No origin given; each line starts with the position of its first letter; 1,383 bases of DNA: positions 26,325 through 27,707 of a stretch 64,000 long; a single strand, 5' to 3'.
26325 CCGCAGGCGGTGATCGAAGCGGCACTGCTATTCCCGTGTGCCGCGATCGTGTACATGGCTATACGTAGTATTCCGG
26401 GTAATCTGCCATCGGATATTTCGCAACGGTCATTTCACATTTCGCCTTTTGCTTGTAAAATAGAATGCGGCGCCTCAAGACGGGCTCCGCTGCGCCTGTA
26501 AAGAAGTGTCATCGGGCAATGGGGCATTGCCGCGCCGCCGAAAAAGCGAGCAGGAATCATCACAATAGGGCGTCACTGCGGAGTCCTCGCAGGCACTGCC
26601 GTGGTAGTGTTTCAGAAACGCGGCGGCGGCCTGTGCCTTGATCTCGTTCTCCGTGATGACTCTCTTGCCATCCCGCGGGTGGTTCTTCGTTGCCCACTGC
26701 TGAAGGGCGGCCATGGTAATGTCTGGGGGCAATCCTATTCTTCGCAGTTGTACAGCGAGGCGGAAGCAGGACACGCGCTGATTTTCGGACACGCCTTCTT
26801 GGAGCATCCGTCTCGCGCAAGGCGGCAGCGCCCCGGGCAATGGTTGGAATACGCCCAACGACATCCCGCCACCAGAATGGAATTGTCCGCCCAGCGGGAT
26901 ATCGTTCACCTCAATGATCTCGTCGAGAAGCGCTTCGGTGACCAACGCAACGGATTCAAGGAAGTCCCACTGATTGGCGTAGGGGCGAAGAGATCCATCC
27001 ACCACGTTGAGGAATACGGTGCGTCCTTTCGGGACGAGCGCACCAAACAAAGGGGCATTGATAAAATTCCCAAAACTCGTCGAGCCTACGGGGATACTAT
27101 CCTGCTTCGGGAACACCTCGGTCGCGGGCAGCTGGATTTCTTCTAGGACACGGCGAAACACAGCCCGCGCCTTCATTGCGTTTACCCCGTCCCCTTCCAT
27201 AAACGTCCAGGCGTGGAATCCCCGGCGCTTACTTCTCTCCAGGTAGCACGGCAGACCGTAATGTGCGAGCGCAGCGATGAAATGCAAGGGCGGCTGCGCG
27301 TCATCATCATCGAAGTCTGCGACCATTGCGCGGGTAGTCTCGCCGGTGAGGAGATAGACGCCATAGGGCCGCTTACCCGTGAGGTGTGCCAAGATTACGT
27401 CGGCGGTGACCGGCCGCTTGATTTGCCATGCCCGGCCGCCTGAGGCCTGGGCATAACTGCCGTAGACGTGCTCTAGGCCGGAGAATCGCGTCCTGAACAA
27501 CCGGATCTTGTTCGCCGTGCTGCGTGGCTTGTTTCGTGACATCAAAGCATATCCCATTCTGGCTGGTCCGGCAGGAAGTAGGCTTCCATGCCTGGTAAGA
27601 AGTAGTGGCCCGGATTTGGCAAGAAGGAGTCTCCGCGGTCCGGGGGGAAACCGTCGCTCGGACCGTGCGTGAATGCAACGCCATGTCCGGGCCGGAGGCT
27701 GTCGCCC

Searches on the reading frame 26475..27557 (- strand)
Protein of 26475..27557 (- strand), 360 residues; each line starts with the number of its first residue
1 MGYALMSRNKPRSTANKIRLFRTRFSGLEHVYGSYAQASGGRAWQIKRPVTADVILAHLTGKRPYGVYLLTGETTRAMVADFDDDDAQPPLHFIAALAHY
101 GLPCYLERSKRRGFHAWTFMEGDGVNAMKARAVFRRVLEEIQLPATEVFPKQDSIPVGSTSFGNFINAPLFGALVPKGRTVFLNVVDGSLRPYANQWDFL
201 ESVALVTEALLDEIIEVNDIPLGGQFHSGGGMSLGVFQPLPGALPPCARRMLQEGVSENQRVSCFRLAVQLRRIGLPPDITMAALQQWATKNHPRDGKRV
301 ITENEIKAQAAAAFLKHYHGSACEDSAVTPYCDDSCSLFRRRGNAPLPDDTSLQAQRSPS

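Call 6: search_protein_families(library=pfam, max_evalue=0.1, proteins=[window:26475-27557:-])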
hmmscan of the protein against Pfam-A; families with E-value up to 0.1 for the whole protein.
window:26475-27557:- (360 aa): 1 family
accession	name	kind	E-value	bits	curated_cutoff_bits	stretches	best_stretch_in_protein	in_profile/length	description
PF22548.2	AEP-TOTE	-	1.7e-29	103.5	27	1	48-213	59-229/230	TOTE conflict system, Archaeo-Eukaryotic Primase domain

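Call 15: search_protein_families(library=ncbifam, max_evalue=0.01, proteins=[window:26475-27557:-])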
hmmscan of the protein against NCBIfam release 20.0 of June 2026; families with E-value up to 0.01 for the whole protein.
window:26475-27557:- (360 aa): 1 family
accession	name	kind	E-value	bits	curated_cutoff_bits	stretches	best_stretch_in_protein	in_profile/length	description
NF040561.1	PrimPol_Msp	equivalog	6.5e-22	77.8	200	1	9-213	116-340/515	CRISPR-associated primase-polymerase type A1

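Call 38: search_protein_families(library=phrogs, max_evalue=0.01, proteins=[window:26475-27557:-])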
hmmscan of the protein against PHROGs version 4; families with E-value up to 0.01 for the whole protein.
window:26475-27557:- (360 aa): 2 families
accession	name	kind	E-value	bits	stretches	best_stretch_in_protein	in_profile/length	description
phrog_21866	-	DNA, RNA and nucleotide metabolism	3.3e-18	67.3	1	17-343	3-330/538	primase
phrog_5362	-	DNA, RNA and nucleotide metabolism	1.6e-06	28.7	0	37-85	25-74/280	DNA primase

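Call 94: search_solved_structures(query=window:26475-27557:-, max_evalue=0.1)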
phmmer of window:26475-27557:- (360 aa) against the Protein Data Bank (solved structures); distinct sequences matched with E-value up to 0.1: 2.
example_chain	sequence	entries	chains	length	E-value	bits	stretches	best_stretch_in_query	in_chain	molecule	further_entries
7nqd_A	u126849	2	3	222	3.5e-13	52.8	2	102-204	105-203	TPR_REGION domain-containing protein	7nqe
7nqf_A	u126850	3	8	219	5.3e-13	52.2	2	102-203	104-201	TPR_REGION domain-containing protein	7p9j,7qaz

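Call 95: search_protein_families(library=padloc, max_evalue=0.01, proteins=[window:26475-27557:-])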
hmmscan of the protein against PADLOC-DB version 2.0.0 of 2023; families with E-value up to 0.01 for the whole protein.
window:26475-27557:- (360 aa): 3 families
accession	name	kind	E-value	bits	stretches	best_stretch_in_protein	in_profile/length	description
PDLC01465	PrimPol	-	7.3e-23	79.5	1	13-216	18-242/276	"CAS-I,CAS-II,CAS-III,CAS-IV,CAS-V,CAS-VI; associated"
PDLC01101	PrimPol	-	2.8e-17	60.6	1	25-210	137-333/490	adaptation polymerase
PDLC03746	RT_UG10_large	-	0.0042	12.9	1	92-157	93-156/1688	DRT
